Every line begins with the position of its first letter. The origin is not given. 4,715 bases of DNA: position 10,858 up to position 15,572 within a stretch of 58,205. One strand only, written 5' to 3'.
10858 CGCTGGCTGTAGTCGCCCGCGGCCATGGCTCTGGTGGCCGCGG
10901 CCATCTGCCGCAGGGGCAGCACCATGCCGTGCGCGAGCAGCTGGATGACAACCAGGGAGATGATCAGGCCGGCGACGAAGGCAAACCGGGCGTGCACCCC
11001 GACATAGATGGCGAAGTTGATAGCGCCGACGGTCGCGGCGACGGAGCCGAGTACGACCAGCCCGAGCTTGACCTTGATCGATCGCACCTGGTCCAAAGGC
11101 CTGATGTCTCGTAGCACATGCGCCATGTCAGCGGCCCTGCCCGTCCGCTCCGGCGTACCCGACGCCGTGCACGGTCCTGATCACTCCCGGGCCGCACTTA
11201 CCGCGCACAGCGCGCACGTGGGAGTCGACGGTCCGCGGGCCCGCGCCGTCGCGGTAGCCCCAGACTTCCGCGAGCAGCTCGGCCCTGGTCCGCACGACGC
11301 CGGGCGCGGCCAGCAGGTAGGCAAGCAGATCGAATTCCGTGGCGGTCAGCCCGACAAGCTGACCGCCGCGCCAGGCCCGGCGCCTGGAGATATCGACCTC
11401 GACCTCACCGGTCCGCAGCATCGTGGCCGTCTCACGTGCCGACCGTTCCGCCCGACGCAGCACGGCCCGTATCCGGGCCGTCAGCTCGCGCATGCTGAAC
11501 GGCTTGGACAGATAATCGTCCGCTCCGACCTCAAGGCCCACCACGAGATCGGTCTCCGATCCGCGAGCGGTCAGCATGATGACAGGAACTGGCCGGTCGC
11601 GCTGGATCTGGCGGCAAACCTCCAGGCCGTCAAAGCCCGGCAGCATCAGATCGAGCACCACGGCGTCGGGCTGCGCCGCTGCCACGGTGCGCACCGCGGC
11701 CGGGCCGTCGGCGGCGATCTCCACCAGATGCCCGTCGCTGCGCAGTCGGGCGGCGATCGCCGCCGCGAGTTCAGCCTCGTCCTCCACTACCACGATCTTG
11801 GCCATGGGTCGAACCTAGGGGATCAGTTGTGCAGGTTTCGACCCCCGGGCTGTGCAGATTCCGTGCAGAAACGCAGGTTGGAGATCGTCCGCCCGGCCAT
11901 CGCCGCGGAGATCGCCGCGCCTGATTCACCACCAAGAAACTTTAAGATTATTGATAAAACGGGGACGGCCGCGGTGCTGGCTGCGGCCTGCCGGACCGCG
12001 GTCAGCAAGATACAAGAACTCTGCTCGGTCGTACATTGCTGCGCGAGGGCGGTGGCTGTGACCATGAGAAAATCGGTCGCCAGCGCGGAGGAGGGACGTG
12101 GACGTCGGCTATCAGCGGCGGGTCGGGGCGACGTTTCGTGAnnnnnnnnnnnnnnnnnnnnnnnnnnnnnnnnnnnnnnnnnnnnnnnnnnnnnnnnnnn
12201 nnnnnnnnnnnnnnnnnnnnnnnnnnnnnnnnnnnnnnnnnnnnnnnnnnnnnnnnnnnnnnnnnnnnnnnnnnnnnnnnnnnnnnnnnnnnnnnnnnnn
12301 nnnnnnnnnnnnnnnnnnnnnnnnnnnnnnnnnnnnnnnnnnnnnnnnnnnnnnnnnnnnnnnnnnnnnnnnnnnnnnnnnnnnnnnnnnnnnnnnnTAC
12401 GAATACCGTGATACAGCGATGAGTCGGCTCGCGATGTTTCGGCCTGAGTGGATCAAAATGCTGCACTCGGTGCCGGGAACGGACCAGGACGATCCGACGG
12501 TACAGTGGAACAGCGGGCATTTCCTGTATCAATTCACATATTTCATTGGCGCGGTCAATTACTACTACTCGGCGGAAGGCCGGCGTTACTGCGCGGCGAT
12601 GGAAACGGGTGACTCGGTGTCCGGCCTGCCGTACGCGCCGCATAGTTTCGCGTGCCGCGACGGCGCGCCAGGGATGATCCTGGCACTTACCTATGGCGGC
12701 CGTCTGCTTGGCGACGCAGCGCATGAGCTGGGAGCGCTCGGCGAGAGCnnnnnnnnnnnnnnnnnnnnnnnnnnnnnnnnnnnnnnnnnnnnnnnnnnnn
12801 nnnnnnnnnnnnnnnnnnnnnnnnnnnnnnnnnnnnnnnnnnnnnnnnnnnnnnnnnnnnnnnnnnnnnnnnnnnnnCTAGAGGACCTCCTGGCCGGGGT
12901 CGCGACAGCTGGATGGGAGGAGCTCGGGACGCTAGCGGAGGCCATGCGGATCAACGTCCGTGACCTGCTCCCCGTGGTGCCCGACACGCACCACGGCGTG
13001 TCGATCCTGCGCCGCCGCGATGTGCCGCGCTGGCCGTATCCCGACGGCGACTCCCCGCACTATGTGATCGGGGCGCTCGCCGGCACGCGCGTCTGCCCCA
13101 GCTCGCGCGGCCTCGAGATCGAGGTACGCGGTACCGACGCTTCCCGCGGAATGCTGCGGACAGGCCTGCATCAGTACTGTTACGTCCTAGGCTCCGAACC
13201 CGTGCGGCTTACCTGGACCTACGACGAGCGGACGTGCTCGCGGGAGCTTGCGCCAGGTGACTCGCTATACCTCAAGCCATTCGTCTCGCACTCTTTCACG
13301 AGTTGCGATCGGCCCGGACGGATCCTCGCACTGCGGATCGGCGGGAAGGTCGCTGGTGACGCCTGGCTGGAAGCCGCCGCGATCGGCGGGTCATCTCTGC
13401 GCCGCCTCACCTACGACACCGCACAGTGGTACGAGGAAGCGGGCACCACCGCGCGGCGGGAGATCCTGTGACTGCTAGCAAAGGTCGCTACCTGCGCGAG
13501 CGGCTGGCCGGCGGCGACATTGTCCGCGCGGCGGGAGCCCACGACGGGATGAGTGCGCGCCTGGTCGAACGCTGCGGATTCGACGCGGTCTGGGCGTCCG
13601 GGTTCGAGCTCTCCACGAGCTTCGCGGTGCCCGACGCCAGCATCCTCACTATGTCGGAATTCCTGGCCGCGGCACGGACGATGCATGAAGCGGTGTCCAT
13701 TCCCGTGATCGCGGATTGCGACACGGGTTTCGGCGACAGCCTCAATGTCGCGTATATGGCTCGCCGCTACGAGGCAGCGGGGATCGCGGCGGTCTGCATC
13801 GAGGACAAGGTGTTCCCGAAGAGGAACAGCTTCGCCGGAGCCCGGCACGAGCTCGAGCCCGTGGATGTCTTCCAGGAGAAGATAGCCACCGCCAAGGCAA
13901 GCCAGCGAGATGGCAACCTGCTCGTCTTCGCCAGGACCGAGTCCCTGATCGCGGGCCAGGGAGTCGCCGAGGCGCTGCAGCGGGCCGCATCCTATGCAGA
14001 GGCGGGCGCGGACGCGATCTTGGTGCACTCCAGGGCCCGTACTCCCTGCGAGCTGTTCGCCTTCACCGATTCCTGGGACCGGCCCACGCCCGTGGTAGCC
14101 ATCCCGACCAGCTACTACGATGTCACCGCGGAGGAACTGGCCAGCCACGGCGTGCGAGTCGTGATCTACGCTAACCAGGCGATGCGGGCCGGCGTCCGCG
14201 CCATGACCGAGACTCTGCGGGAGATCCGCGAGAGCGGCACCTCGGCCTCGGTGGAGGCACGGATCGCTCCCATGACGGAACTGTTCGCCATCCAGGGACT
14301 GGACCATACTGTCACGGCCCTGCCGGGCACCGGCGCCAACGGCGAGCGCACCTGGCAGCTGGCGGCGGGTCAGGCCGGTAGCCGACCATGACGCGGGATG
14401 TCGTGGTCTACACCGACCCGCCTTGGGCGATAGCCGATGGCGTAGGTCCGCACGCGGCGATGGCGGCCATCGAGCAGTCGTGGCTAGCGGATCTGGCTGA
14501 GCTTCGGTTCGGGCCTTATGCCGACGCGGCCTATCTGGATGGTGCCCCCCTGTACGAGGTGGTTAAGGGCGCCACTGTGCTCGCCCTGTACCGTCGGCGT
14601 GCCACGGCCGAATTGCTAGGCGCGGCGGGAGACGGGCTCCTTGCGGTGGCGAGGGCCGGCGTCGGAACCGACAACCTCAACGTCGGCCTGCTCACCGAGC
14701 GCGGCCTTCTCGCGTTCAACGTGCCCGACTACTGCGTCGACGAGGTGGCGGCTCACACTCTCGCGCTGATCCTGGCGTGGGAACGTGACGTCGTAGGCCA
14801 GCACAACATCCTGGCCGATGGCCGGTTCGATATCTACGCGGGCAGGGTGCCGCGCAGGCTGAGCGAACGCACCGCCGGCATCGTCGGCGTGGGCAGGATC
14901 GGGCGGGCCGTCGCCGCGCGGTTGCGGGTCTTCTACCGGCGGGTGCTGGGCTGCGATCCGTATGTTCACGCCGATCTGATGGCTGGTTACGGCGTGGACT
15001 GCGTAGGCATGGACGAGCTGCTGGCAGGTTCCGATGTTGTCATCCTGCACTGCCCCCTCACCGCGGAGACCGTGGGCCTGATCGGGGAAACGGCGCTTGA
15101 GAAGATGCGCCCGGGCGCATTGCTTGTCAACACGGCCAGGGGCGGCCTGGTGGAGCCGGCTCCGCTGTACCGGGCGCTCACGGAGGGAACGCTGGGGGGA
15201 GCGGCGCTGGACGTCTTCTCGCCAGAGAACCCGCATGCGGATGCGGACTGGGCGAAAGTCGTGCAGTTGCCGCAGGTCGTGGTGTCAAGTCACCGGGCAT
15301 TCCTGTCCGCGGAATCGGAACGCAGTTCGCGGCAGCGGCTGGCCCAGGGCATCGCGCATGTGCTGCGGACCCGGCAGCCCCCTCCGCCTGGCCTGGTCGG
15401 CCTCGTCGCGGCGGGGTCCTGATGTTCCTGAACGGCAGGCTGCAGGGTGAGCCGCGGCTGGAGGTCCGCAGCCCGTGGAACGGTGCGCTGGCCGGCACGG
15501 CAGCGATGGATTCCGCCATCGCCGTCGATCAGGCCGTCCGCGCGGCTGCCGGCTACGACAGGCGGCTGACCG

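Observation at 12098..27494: Phosphonate biosynthetic cluster physically interleaved with isoprenoid genes: candidate prenylated (methyl-branched) phosphonate pathway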

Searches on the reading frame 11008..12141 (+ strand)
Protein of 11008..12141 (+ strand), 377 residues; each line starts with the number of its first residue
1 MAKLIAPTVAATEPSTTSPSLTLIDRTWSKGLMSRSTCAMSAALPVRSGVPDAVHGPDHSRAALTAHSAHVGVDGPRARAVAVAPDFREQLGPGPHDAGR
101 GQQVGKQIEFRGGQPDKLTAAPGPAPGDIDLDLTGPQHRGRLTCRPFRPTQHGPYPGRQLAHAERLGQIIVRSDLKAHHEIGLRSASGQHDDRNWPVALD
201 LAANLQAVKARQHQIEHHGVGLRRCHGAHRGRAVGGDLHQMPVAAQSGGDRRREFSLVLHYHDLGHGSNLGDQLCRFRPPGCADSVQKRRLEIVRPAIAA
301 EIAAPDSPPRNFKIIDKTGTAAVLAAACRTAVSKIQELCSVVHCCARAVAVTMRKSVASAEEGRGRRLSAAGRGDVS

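Call 5: search_protein_families(library=pfam, proteins=[window:11008-12141:+])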
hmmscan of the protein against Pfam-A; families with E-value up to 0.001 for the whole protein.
window:11008-12141:+ (377 aa): 0 families

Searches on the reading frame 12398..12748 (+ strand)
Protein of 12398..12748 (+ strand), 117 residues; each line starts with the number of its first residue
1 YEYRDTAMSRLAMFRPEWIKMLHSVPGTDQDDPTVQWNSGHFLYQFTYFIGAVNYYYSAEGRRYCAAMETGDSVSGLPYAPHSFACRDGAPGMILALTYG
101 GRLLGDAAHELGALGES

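Call 81: search_solved_structures(query=window:12398-12748:+, max_evalue=0.001, show_alignments=2)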
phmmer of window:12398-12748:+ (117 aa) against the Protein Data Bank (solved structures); distinct sequences matched with E-value up to 0.001: 2.
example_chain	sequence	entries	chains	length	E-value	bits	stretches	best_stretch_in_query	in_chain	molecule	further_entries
6b9r_A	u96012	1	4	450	3.7e-49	169.3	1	1-116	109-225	Hydroxyethylphosphonate dioxygenase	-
6b9s_A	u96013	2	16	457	7.2e-48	165.2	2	1-114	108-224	Methylphosphonate synthase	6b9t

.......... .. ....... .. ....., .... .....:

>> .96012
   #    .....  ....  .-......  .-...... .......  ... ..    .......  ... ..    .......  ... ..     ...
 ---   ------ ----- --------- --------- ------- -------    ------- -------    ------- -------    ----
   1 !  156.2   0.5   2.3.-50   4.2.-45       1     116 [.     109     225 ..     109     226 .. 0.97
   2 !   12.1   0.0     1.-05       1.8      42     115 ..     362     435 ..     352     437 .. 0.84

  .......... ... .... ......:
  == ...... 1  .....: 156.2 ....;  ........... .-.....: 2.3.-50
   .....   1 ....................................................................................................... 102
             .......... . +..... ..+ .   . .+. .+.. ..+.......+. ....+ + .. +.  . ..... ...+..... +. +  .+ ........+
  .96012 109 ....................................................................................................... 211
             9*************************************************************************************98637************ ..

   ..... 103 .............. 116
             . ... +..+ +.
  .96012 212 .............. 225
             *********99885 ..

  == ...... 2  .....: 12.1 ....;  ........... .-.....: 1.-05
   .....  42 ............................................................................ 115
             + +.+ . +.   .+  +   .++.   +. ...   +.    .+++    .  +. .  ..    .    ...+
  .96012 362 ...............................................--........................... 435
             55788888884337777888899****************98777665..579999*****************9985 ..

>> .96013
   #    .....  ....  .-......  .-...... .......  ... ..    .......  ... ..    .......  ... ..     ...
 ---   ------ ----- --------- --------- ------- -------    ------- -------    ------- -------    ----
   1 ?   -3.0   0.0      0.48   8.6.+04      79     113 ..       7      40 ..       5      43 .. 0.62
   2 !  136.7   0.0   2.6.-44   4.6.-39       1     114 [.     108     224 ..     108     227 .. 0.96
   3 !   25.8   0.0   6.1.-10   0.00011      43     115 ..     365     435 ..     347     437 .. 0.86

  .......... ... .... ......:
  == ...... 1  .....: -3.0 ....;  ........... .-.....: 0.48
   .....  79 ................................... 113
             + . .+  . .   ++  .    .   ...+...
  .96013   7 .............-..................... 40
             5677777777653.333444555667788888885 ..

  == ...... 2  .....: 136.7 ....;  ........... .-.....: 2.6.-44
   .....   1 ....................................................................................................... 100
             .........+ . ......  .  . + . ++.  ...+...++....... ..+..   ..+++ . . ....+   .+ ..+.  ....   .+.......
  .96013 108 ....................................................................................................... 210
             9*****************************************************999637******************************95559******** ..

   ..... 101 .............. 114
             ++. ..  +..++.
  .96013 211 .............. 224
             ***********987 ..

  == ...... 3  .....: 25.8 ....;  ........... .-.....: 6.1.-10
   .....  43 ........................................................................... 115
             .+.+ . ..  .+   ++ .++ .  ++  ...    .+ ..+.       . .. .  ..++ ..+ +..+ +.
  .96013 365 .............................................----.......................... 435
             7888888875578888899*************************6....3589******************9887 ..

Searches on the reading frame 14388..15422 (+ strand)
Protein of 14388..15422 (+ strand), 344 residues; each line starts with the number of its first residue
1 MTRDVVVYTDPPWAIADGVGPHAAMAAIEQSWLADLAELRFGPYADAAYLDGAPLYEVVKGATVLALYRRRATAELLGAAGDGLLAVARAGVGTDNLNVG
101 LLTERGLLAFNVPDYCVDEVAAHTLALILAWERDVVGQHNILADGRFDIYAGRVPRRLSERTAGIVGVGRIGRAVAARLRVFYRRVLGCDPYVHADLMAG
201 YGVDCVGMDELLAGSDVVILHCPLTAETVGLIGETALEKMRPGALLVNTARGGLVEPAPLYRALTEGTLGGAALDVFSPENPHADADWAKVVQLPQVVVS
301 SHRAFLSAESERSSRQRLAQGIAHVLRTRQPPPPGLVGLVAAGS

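Call 3: search_protein_families(library=pfam, proteins=[window:14388-15422:+])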
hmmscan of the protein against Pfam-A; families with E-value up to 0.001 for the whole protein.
window:14388-15422:+ (344 aa): 2 families
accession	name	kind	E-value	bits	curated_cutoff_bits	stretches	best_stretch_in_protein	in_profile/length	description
PF02826.25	2-Hacid_dh_C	-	6.3e-47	159.7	25.1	1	125-304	1-178/178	D-isomer specific 2-hydroxyacid dehydrogenase, NAD binding domain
PF00389.36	2-Hacid_dh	-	2.3e-14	53.7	24.6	1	55-326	33-124/134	D-isomer specific 2-hydroxyacid dehydrogenase, catalytic domain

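Call 20: search_protein_families(library=ncbifam, proteins=[window:14388-15422:+], max_evalue=0.00001)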
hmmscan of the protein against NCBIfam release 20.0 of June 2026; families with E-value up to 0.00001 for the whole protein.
window:14388-15422:+ (344 aa): 21 families
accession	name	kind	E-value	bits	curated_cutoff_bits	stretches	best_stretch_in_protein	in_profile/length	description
TIGR01327.1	PGDH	equivalog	4.1e-56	190.8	454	1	71-329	51-304/525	phosphoglycerate dehydrogenase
NF009714.1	PRK13243.1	equivalog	5.7e-44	150.8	455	1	64-332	49-319/332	glyoxylate reductase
NF005069.0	PRK06487.1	equivalog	9.1e-43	146.5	448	1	57-324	44-305/320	2-hydroxyacid dehydrogenase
NF000492.1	vanH_gen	exception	1.8e-34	119.2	540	1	85-305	68-290/312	D-lactate dehydrogenase VanH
NF008759.0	PRK11790.1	equivalog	4.3e-32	111.3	404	1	49-309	42-300/410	phosphoglycerate dehydrogenase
NF005750.0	PRK07574.1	equivalog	1.4e-31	110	329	1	87-326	118-353/386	NAD-dependent formate dehydrogenase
NF000112.1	vanH-Amyco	exception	3.1e-30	105.6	625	1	75-287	87-291/348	VanH-AOV family D-lactate dehydrogenase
NF011938.0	PRK15409.1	equivalog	3.4e-30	105.2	492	1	84-302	67-285/324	glyoxylate/hydroxypyruvate reductase GhrB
NF000371.1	vanH_Agroup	exception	4.4e-30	105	700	1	92-309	80-299/322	VanH-A/VanH-Pt family D-lactate dehydrogenase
NF005387.0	PRK06932.1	equivalog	2.3e-29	102.3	492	1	85-322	67-306/314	2-hydroxyacid dehydrogenase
NF006263.0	PRK08410.1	equivalog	2.1e-28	99.6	389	1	84-326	64-307/311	D-2-hydroxyacid dehydrogenase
NF000151.1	vanH-Ac1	exception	8.4e-28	97.7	750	1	84-284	103-295/351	D-lactate dehydrogenase VanH-Ac1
NF000128.1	vanH-Sc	exception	7.2e-26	91.1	650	1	83-304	86-309/337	D-lactate dehydrogenase VanH-Sc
NF006374.0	PRK08605.1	subfamily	6.6e-25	87.9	356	1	85-287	71-273/332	D-lactate dehydrogenase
NF000004.1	vanH-D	exception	5.8e-24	84.8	550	1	110-281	98-262/323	D-lactate dehydrogenase VanH-D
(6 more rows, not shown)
